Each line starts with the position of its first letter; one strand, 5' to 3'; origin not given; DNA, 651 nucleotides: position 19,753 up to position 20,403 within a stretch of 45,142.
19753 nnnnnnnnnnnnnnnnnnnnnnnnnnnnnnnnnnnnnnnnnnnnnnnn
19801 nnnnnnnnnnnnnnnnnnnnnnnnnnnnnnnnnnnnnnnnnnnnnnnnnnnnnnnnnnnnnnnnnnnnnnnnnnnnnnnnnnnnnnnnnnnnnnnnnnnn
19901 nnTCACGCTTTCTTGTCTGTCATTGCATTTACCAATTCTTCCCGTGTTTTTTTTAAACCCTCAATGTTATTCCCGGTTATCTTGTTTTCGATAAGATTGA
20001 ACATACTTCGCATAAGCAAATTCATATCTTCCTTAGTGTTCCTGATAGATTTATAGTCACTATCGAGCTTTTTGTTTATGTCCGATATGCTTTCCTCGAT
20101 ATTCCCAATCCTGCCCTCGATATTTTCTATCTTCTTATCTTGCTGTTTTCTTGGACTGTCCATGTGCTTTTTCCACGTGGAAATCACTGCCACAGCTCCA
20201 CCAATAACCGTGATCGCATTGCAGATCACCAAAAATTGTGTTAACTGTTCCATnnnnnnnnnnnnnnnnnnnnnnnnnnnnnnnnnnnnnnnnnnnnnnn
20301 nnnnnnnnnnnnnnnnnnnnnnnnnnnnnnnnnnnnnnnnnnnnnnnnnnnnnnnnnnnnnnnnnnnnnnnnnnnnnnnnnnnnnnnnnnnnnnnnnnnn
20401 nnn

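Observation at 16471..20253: A 3.8-kb non-structural cargo island splits the head-morphogenesis module between the MuF-like gene and the scaffold gene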

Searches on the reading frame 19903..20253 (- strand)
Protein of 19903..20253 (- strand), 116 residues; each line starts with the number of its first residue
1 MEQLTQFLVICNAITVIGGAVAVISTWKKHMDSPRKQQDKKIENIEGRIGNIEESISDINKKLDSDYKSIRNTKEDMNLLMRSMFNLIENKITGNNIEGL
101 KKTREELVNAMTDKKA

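Call 5: search_protein_families(library=pfam, max_evalue=1, proteins=[window:19903-20253:-])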
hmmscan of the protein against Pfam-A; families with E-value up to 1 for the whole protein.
window:19903-20253:- (116 aa): 10 families
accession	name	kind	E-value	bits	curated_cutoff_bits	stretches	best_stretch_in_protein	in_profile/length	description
PF10779.14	XhlA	-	0.0022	18.6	34.7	1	40-80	4-44/67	Haemolysin XhlA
PF09766.14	FmiP_Thoc5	-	0.011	15.4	29.4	1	27-87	115-175/362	Fms-interacting protein/Thoc5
PF16326.10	ABC_tran_CTD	-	0.014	16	32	1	37-65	5-38/69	ABC transporter C-terminal domain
PF08946.15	Osmo_CC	-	0.031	15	24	0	43-62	15-34/46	Osmosensory transporter coiled coil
PF06419.17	COG6_N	-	0.04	14.5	27.4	1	39-83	39-83/114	Conserved oligomeric complex COG6, N-terminal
PF12308.13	Noelin-1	-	0.083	13.5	25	1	34-86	33-85/100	Neurogenesis glycoprotein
PF07765.17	KIP1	-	0.18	12.4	33.9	1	68-113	14-61/74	KIP1-like protein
PF07889.17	DUF1664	-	0.18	12.3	34.6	1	28-92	54-117/124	Protein of unknown function (DUF1664)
PF10372.14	CdaS_N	-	0.4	11.3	27.2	1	35-80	11-56/69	Diadenylate cyclase CdaS, N-terminal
PF05377.16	FlaC_arch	-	0.42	11.5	27.8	1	41-65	8-32/55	Flagella accessory protein C (FlaC)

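Call 6: search_protein_families(library=phrogs, max_evalue=0.1, proteins=[window:19903-20253:-])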
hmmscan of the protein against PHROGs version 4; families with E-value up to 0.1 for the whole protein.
window:19903-20253:- (116 aa): 12 families
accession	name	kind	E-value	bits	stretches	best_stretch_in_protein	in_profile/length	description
phrog_1009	-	unknown function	9.2e-06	26.7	1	1-81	5-75/103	-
phrog_5553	-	unknown function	0.00049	21.3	1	12-100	14-99/114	-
phrog_4257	-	unknown function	0.0011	20.1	1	5-84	2-83/138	-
phrog_1863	-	unknown function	0.004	18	1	12-78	9-75/97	-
phrog_13479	-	tail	0.0048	16.2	1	28-100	282-356/691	tail fiber protein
phrog_28494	-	unknown function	0.012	16.6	1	1-69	1-69/78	-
phrog_1296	-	lysis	0.017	16.1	1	13-65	7-59/93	holin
phrog_13576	-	other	0.033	15.4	1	32-82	62-112/126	methyltransferase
phrog_6664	-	unknown function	0.047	15.2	0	4-79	5-84/97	-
phrog_12015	-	unknown function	0.053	14.1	1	36-81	115-160/165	-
phrog_9815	-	unknown function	0.056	14.8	1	17-89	19-92/114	-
phrog_770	-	other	0.097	12.2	0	21-114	297-395/668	DNA transfer protein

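Call 36: search_protein_families(library=padloc, max_evalue=0.1, proteins=[window:19903-20253:-])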
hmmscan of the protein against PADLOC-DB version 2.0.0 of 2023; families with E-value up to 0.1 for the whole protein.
window:19903-20253:- (116 aa): 5 families
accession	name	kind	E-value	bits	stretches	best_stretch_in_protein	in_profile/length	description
PDLC03863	LmuB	-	0.0003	17.6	1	29-110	358-440/610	-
PDLC02723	PbeC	-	0.00035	17.2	1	26-106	191-270/618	PbeC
PDLC02739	PbeC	-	0.0048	13.6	1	17-107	371-463/644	PbeC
PDLC00006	DruC1|DruC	-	0.012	12.1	1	37-103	158-225/626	Unknown function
PDLC01177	CorA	-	0.027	12.6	1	39-93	20-74/117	CorA-like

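Call 37: search_protein_families(library=ncbifam, max_evalue=0.1, proteins=[window:19903-20253:-])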
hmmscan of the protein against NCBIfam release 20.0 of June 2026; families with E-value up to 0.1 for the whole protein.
window:19903-20253:- (116 aa): 2 families
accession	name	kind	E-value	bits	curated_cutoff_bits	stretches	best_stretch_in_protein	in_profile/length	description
TIGR01966.1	RNasePH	equivalog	0.0025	17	141.5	1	17-107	130-216/236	ribonuclease PH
NF008675.0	PRK11688.1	equivalog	0.015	15.1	107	1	9-45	64-100/156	thioesterase family protein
